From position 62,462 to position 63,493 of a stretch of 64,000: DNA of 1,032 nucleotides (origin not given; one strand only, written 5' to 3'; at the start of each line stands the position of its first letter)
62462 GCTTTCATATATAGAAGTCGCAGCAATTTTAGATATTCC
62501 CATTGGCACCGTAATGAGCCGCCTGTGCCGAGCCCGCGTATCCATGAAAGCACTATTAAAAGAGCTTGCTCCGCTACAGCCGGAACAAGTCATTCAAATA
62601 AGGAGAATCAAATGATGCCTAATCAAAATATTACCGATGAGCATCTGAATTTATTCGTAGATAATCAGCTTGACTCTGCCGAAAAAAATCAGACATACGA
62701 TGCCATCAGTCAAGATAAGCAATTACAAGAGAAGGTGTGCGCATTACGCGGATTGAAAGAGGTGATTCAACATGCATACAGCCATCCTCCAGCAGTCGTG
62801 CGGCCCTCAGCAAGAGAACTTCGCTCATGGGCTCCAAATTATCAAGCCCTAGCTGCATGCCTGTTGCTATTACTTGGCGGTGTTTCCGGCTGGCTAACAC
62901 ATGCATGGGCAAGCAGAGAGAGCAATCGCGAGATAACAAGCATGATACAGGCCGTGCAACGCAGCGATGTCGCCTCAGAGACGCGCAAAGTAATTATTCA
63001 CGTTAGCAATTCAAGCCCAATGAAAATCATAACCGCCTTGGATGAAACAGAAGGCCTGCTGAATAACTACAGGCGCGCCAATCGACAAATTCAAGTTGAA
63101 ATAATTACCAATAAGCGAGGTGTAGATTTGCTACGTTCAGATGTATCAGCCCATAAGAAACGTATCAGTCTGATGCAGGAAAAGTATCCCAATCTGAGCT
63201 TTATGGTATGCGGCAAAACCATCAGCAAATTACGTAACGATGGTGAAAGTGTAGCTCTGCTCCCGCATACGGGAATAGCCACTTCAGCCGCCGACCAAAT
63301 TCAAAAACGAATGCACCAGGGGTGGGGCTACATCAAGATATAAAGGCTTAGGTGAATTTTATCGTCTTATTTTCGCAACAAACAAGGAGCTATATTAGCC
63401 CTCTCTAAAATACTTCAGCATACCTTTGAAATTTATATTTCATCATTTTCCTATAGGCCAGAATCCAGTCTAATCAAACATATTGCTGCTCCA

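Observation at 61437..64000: ECF sigma/anti-sigma pair with a periplasmic DsrE-like sensor domain, a secreted DsrE-like paralogue and twin GGAAT-N17-CGTCT promoters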

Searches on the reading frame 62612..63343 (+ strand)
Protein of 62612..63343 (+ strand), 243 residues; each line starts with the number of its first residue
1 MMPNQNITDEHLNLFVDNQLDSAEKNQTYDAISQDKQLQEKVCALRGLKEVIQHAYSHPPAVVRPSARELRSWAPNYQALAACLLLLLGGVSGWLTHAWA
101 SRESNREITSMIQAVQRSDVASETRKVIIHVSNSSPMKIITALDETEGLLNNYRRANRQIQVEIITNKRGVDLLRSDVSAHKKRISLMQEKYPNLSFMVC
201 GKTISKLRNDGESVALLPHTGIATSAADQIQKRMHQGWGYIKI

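Call 3: search_protein_families(library=pfam, proteins=[window:62612-63343:+], max_evalue=0.1)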
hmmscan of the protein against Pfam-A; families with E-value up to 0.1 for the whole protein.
window:62612-63343:+ (243 aa): 1 family
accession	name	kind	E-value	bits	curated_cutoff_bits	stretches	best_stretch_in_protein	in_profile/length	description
PF16331.10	TolA_bind_tri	-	0.032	14.8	30.1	0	25-55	17-47/76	TolA binding protein trimerisation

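Call 5: search_protein_families(library=ncbifam, proteins=[window:62612-63343:+], max_evalue=0.1)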
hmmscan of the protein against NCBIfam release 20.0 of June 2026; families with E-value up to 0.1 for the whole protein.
window:62612-63343:+ (243 aa): 3 families
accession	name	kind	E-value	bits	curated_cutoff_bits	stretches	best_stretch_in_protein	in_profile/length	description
TIGR02256.1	ICE_VC0181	hypoth_equivalog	0.00062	19.7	127.6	1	50-97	74-121/131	conserved hypothetical protein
NF050170.1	CDNTaseCGASCap3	equivalog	0.0046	17.2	200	1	45-98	89-142/153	CBASS system CD-NTase/cGAS isopeptidase Cap3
NF052375.1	antisigma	equivalog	0.011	15.7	100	1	52-119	58-128/217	anti-sigma factor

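Call 6: find_homologous_proteins(query=window:62612-63343:+)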
Query window:62612-63343:+ (243 aa): 290 proteins with E <= 0.001 among 1731 candidates; the best 120 are listed.
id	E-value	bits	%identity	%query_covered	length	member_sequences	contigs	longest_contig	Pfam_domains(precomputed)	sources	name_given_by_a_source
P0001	2.6e-156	536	100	100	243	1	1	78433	-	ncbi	-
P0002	2.1e-132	457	86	100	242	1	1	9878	-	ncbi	-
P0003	5.0e-128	443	83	100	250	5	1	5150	-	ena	-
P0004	7.9e-119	413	76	100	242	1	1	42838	-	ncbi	-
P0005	3.1e-110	385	67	100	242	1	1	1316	-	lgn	-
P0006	5.9e-104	364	65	100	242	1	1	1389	-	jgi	jgi:uncharacterized protein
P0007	1.6e-103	363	64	100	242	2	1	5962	-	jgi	jgi:uncharacterized protein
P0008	1.8e-103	363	66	100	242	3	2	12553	-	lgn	-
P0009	2.5e-103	362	64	100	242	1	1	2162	-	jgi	jgi:intracellular sulfur oxidation DsrE/DsrF family protein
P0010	5.4e-103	361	64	100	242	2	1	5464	-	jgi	-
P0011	1.6e-102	360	65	100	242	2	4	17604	-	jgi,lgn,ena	jgi:intracellular sulfur oxidation DsrE/DsrF family protein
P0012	1.6e-102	360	66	98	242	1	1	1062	-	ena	-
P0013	1.3e-101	357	62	100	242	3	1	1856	-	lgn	-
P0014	2.7e-101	356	64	100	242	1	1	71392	-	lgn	-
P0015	4.5e-101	355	64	100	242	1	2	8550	-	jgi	jgi:uncharacterized protein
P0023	9.4e-99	347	63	100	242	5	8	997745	-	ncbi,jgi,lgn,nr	ncbi:MAG: hypothetical protein B7Y56_08590 [Gallionellales bacterium 35-53-114]|jgi:intracellular su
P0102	1.6e-83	298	55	99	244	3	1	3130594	-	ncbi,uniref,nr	ncbi:transmembrane anti-sigma factor [Sulfuricella denitrificans skB26]|uniref:Transmembrane anti-si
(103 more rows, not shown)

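Call 9: find_related_loci(query=A1, collection=genome_contigs, flank=6000)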
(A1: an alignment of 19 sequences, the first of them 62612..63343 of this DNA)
Query A1 (243 aa) in genome_contigs; peptide patterns used: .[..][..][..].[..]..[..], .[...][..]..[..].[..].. (x = any residue, [..] = any of these).
152 stretches matched a pattern; 63 encode a relative of the query (tblastn E <= 1e-3); 63 distinct loci.
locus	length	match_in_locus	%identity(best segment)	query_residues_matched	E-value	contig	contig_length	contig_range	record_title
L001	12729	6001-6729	62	1-243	2e-105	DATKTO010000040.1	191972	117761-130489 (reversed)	MAG TPA_asm: Gallionellaceae bacterium isolate SMAG_U14083 k141_545357, whole genome shotgun sequence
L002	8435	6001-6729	57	1-243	1e-96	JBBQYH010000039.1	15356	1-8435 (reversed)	MAG: Burkholderiales bacterium isolate Co_metawrap_2156 Cmw_2156_k141_2844936_length_15356_cov_8.0000, whole genome shot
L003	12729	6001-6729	63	1-243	3e-94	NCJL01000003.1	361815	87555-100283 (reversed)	MAG: Gallionellales bacterium 39-52-133 lw04302015_39_scaffold_28, whole genome shotgun sequence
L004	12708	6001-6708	56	7-243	1e-92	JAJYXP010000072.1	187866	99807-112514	MAG: Proteobacteria bacterium isolate FK3.bin53 NODE_73_length_187866_cov_29.715845, whole genome shotgun sequence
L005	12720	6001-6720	55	4-243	5e-92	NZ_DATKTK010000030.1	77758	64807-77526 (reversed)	MAG: Sulfuricella sp. isolate SMAG_U14079 k141_1663041, whole genome shotgun sequence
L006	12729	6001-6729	54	1-243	3e-90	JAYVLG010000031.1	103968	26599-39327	MAG: Sulfurirhabdus sp. isolate GL54_UP_metabat_36 GL54_UP_metabat_36_30, whole genome shotgun sequence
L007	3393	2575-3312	54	1-243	2e-90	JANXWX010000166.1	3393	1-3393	MAG: Nitrosomonadales bacterium isolate GL140_2_metabat_302 GL140_2_k141_436919, whole genome shotgun sequence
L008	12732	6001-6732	55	1-243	1e-86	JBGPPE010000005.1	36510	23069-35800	MAG: Gallionellaceae bacterium isolate OBJ2_061818_050_21 k141_1292475_length_36510_cov_10.0087, whole genome shotgun se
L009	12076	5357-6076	56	4-243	9e-87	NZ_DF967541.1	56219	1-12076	Sulfuricella sp. T08, whole genome shotgun sequence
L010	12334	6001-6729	52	1-243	2e-85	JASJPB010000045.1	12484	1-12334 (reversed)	MAG: Sulfuricellaceae bacterium isolate MAG_148 NODE_2185_length_12484_cov_18.903210, whole genome shotgun sequence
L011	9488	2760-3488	51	1-243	2e-85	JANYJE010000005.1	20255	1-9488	MAG: Nitrosomonadales bacterium isolate GL140_3_metabinner_61_sub GL140_3_k141_1237139, whole genome shotgun sequence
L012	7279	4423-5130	56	7-243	2e-85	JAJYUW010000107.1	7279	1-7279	MAG: Proteobacteria bacterium isolate FK1.bin35 NODE_11787_length_7279_cov_5.156320, whole genome shotgun sequence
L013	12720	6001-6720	55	4-243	2e-85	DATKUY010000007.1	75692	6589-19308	MAG TPA_asm: Sulfuricella sp. isolate SMAG_U14119 k141_580922, whole genome shotgun sequence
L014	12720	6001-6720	55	4-243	3e-84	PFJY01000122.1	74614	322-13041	MAG: Hydrogenophilales bacterium CG_4_10_14_3_um_filter_58_23 CG_4_10_14_3_um_filter_scaffold_69_c, whole genome shotgun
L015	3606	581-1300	54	4-243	2e-84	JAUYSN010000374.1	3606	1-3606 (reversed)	MAG: Sulfuricella sp. isolate C8_concoct.bin.104_sub C8_k141_23437, whole genome shotgun sequence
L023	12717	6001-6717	49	5-243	6e-74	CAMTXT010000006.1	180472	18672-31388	MAG: uncultured Nitrosomonadales bacterium isolate G02_MAG_00005 genome assembly, contig: G02_MAG_00005_000000000015, wh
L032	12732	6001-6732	34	2-243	1e-46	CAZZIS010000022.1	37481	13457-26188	MAG TPA_asm: uncultured Thioalkalispiraceae bacterium isolate SRP128015_co1_108 genome assembly, contig: NODE_1068_lengt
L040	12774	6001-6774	33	2-243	2e-43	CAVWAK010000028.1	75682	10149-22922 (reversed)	MAG: uncultured Gammaproteobacteria bacterium isolate MFD03551.bin.1.74 genome assembly, contig: contig_43684, whole gen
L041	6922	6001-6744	38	2-243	7e-44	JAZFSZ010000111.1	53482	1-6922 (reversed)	MAG: Acidiferrobacterales bacterium isolate BS2bin.21 BS2bin.21_111, whole genome shotgun sequence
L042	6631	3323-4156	35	1-243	3e-43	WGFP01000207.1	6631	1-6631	MAG: Acidiferrobacterales bacterium isolate S146_88 k151_785559, whole genome shotgun sequence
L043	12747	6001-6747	37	7-243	2e-42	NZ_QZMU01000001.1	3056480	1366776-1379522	Thiohalobacter thiocyanaticus strain Hrh1 Consensus0, whole genome shotgun sequence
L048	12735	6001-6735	35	1-243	2e-37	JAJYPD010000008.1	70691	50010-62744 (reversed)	MAG: Proteobacteria bacterium isolate DS3.bin34 NODE_221_length_70691_cov_1.940054, whole genome shotgun sequence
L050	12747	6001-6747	35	7-243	3e-36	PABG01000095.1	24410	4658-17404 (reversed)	MAG: Gammaproteobacteria bacterium isolate NAT125 MHASMcontig_943444, whole genome shotgun sequence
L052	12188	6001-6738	34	1-243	2e-34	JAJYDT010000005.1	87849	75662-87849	MAG: Proteobacteria bacterium isolate DBS1-1.bin113 NODE_340_length_87849_cov_3.177550, whole genome shotgun sequence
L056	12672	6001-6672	28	1-242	6e-20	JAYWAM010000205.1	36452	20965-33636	MAG: Betaproteobacteria bacterium isolate GL92_UP_metabinner_4_sub GL92_UP_metabinner_4_sub_204, whole genome shotgun se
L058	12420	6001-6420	25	1-145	3e-6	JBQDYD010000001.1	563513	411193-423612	MAG: Alcanivorax sp. isolate MAG10 Contig1, whole genome shotgun sequence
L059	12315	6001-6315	26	1-98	4e-5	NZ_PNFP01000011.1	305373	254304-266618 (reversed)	Ensifer adhaerens strain ST2 ST2_scaffold11, whole genome shotgun sequence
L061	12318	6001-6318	29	1-99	3e-4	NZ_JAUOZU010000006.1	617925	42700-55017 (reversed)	Rhizobium alvei strain TNR-22 contig6, whole genome shotgun sequence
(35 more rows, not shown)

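Call 27: find_encoding_contigs(protein=window:62612-63343:+, flank=10000, max_places=3)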
Protein window:62612-63343:+ (243 aa): no gene with exactly this product is on record in the collection.

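Call 28: find_encoding_contigs(protein=P0001, flank=10000, max_places=3)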
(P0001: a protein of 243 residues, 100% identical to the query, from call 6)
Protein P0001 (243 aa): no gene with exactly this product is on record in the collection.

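Call 32: search_protein_families(library=pfam, proteins=[L004:3311-4720:-, L001:7108-7593:+, L001:7657-7971:+, L001:8404-10122:+, L001:10281-11381:+, L001:11515-12102:+, L008:8238-9065:+, L004:9557-10261:+, L008:6768-7310:+, L040:2247-5207:-], max_evalue=0.01)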
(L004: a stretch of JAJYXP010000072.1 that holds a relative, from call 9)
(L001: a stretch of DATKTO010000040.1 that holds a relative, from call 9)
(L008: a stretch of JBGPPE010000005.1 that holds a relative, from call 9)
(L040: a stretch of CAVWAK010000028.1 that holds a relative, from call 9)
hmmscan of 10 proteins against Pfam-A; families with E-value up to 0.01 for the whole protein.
L004:3311-4720:- (469 aa): 1 family
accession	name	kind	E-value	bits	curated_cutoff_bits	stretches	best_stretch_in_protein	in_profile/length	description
PF07396.17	Porin_O_P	-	8.4e-07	29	20.9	1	366-428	263-344/370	Phosphate-selective porin O and P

L001:7108-7593:+ (161 aa): 1 family
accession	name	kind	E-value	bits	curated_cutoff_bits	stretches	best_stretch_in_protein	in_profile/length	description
PF13501.12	SoxY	-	3.3e-33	114.7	28.4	1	64-159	10-112/112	Sulfur oxidation protein SoxY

L001:7657-7971:+ (104 aa): 1 family
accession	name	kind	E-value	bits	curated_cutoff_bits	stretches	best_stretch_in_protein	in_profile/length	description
PF08770.17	SoxZ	-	6.3e-36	122.4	25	1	7-101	3-97/98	Sulphur oxidation protein SoxZ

L001:8404-10122:+ (572 aa): 2 families
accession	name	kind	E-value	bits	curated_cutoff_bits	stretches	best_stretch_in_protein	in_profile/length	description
PF02872.23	5_nucleotid_C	-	7.1e-19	68.9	23.6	1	394-536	17-153/158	5'-nucleotidase, C-terminal domain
PF00149.33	Metallophos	-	0.0019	19.1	21.5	1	47-305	2-190/191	Calcineurin-like phosphoesterase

L001:10281-11381:+ (366 aa): 1 family
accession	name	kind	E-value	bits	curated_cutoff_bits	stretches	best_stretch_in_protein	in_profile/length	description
PF04143.19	Sulf_transp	-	5.8e-67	226.9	27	1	24-352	1-309/310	Sulphur transport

L001:11515-12102:+ (195 aa): 2 families
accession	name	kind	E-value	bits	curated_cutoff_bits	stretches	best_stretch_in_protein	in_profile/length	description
PF03449.20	GreA_GreB_N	-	3.1e-25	88.6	24.5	1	36-106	1-71/71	Transcription elongation factor, N-terminal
PF01272.25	GreA_GreB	-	8.4e-21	74.2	26.9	1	115-188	3-77/77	Transcription elongation factor, GreA/GreB, C-term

L008:8238-9065:+ (275 aa): 1 family
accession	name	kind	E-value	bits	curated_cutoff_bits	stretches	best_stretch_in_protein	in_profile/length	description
PF21342.2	SoxA-TsdA_cyt-c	-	7e-23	80.9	27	2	77-159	1-88/88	SoxA/TsdA, cytochrome c domain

L004:9557-10261:+ (234 aa): 1 family
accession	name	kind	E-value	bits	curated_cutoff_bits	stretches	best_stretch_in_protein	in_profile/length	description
PF01182.26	Glucosamine_iso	-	3.5e-66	223.7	27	1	14-220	2-221/225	Glucosamine-6-phosphate isomerases/6-phosphogluconolactonase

L008:6768-7310:+ (180 aa): 2 families
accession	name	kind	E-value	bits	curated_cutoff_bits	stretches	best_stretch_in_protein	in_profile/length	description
PF13442.11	Cytochrome_CBB3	-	2.5e-08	34.6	27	1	102-177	12-68/68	Cytochrome C oxidase, cbb3-type, subunit III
PF00034.26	Cytochrom_C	-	8.2e-07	30.7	21.3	1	92-179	3-88/90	Cytochrome c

L040:2247-5207:- (986 aa): 3 families
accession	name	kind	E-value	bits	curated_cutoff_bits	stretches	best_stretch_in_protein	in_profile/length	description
PF03710.21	GlnE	-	2.9e-167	554.7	24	2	589-846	2-251/252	Glutamate-ammonia ligase adenylyltransferase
PF08335.16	GlnD_UR_UTase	-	1.3e-39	135.9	21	2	336-474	2-141/141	GlnD PII-uridylyltransferase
PF10335.14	DUF294_C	-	0.00058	20.1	22.5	0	871-974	23-124/145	Putative nucleotidyltransferase substrate binding domain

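Call 33: predict_structure(alignment_id=A1)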
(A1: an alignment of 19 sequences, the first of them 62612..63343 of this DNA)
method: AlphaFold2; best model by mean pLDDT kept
length: 243 residues; sequences in the alignment: 19
mean_pLDDT: 78.4   pTM: 0.50
mean pLDDT of the five models: 78.4, 77.8, 76.6, 73.3, 70.8
residues with pLDDT >= 90: 115; 70-90: 58; 50-70: 22; < 50: 48
segments of 3 or more residues with pLDDT < 50: 1-3, 62-74, 90-121
pLDDT, mean of each block of 10 residues (from residue 1): 65 90 90 89 87 74 45 50 55 39 40 42 84 89 95 93 94 93 95 96 93 93 93 94 90
secondary structure, 60 per line:
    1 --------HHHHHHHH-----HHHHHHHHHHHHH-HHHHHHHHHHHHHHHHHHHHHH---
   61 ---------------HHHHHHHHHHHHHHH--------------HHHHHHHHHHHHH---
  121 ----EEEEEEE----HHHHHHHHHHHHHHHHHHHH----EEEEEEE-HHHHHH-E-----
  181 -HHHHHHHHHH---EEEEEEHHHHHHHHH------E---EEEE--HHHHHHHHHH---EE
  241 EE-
elements in order: H9-16 H22-34 H36-57 H76-90 H105-117 E125-131 H136-155 E160-166 H168-173 H182-191 E195-200 H201-209 E220-223 H226-235 E239-242

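Call 36: fold_search(model_id=the predicted structure, library=pdb)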
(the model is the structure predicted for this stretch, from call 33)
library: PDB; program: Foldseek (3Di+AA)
matches with E <= 10: 952; with E <= 0.001: 3
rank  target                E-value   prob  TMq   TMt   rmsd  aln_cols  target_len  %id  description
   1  1l1s                  2.9e-08  1.00  0.43  0.90   1.8       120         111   22  Structure of Protein of Unknown Function MTH1491 from Methanobacterium thermoautotrophicum (released 2002-05-29)
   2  2pd2_A                1.8e-07  1.00  0.41  0.88   1.9       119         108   22  Crystal structure of (ST0148) conserved hypothetical from Sulfolobus Tokodaii Strain7 (released 2007-10-02)
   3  8uja_A                3.5e-06  1.00  0.41  0.88   1.9       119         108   17  T33-fn10 - Designed Tetrahedral Protein Cage Using Fragment-based Hydrogen Bond Networks (released 2024-03-06)
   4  2hy5_A                1.4e-03  1.00  0.37  0.63   4.5       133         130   15  Crystal structure of DsrEFH (released 2006-09-19)
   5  2hy5_C                6.0e-03  1.00  0.32  0.69   3.7       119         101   12  Crystal structure of DsrEFH (released 2006-09-19)
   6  2fb6                  6.8e-03  1.00  0.36  0.68   5.2       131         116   15  Structure of Conserved Protein of Unknown Function BT1422 from Bacteroides thetaiotaomicron (released 2006-01-24)
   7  3mc3                  1.5e-02  0.99  0.32  0.57   4.3       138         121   11  Crystal structure of DsrE/DsrF-like family protein (NP_342589.1) from SULFOLOBUS SOLFATARICUS at 1.49 A resolution (released 2010-05-19)
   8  8cbm_F                2.7e-02  0.33  0.21  0.18  18.0       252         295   12  Structure of human mitochondrial CCA-adding enzyme in complex with mitochondrial pre-tRNA-Ile (released 2024-06-12)
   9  3wbk_B                4.2e-02  0.18  0.12  0.07  14.7       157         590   11  crystal structure analysis of eukaryotic translation initiation factor 5B and 1A complex (released 2014-11-19)
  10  2cw6_D                5.8e-02  0.51  0.22  0.19   9.4       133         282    9  Crystal Structure of Human HMG-CoA Lyase: Insights into Catalysis and the Molecular Basis for Hydroxymethylglutaric Ac (released 2005-12-06)
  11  3pxi_C                7.0e-02  0.13  0.17  0.08  25.8       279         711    9  Structure of MecA108:ClpC (released 2011-03-16)
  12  3pxi_A                8.0e-02  0.12  0.17  0.08  25.5       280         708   11  Structure of MecA108:ClpC (released 2011-03-16)
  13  5gju                  8.5e-02  0.13  0.14  0.16  14.1       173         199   11  DEAD-box RNA helicase (released 2017-05-31)
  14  1pv8_B                9.1e-02  0.41  0.21  0.19  10.8       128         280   14  Crystal structure of a low activity F12L mutant of human porphobilinogen synthase (released 2003-09-09)
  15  7tjj_C                9.7e-02  0.20  0.19  0.10  10.3       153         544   16  S. cerevisiae ORC bound to 84 bp ARS1 DNA and Cdc6 (state 1) with docked Orc6 N-terminal domain (released 2022-10-05)
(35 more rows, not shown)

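Call 43: search_protein_families(library=pfam, proteins=[L059:5986-6762:+, L059:6743-8011:-, L059:8481-10052:+, L058:5980-6618:+, L058:4892-5341:-, L058:6778-8274:+, L056:6001-6678:+, L056:4363-5244:+, L061:4349-5299:+, L056:6740-8944:-], max_evalue=0.05)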
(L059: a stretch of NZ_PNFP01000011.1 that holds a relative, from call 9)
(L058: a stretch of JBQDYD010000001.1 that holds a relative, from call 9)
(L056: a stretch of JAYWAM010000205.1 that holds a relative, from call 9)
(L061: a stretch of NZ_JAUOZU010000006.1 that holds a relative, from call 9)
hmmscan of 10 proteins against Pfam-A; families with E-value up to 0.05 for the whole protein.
L059:5986-6762:+ (258 aa): 0 families

L059:6743-8011:- (422 aa): 0 families

L059:8481-10052:+ (523 aa): 4 families
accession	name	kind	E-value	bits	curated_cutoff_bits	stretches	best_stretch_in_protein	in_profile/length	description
PF03741.22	TerC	-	4.6e-48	163.7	27.8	1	17-205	2-177/178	Integral membrane protein TerC family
PF03471.22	CorC_HlyC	-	1.1e-20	73.9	27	1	438-515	3-80/81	Transporter associated domain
PF00571.33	CBS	-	1.2e-10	42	24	1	373-422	7-56/57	CBS domain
PF05762.20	VWA_CoxE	-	0.026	14.4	26.4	1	363-425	24-87/222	VWA domain containing CoxE-like protein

L058:5980-6618:+ (212 aa): 1 family
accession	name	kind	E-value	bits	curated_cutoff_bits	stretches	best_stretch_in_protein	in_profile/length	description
PF25590.1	DUF7936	-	0.031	15.4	27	0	3-45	49-91/103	Domain of unknown function (DUF7936)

L058:4892-5341:- (149 aa): 2 families
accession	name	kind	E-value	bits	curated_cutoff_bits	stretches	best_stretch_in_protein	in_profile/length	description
PF13767.11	DUF4168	-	2.6e-10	41.6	25.8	1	69-143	2-94/95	Domain of unknown function (DUF4168)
PF22863.1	TraI_middle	-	0.037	14.6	27.6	0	70-132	5-65/89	TraI-like middle domain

L058:6778-8274:+ (498 aa): 1 family
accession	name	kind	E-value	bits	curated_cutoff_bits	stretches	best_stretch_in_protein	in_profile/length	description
PF00353.25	HemolysinCabind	-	4.7e-05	23.7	23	1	306-340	2-36/36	RTX calcium-binding nonapeptide repeat (4 copies)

L056:6001-6678:+ (225 aa): 2 families
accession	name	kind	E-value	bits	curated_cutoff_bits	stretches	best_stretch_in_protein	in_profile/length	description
PF02635.20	DsrE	-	1.2e-07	32.3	22.7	1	142-224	31-115/116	DsrE/DsrF-like family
PF13490.11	zf-HC2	-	0.043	14.4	22.2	0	10-33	6-29/35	Putative zinc-finger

L056:4363-5244:+ (293 aa): 3 families
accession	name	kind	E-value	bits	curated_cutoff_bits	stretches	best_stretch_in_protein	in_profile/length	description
PF00702.32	Hydrolase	-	1.7e-14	55.1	26.4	1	109-256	53-191/191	haloacid dehalogenase-like hydrolase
PF13419.12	HAD_2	-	3.4e-12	47.3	23.8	1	148-262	62-178/178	Haloacid dehalogenase-like hydrolase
PF10399.14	UCR_Fe-S_N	-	0.00023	20.9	24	1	41-61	8-28/41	Ubiquitinol-cytochrome C reductase Fe-S subunit TAT signal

L061:4349-5299:+ (316 aa): 0 families

L056:6740-8944:- (734 aa): 2 families
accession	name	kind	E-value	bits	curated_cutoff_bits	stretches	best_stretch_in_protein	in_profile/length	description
PF05649.18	Peptidase_M13_N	-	5.3e-81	273.4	32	1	94-479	1-381/381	Peptidase family M13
PF01431.27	Peptidase_M13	-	5.4e-48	163.8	24.5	1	538-731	8-205/205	Peptidase family M13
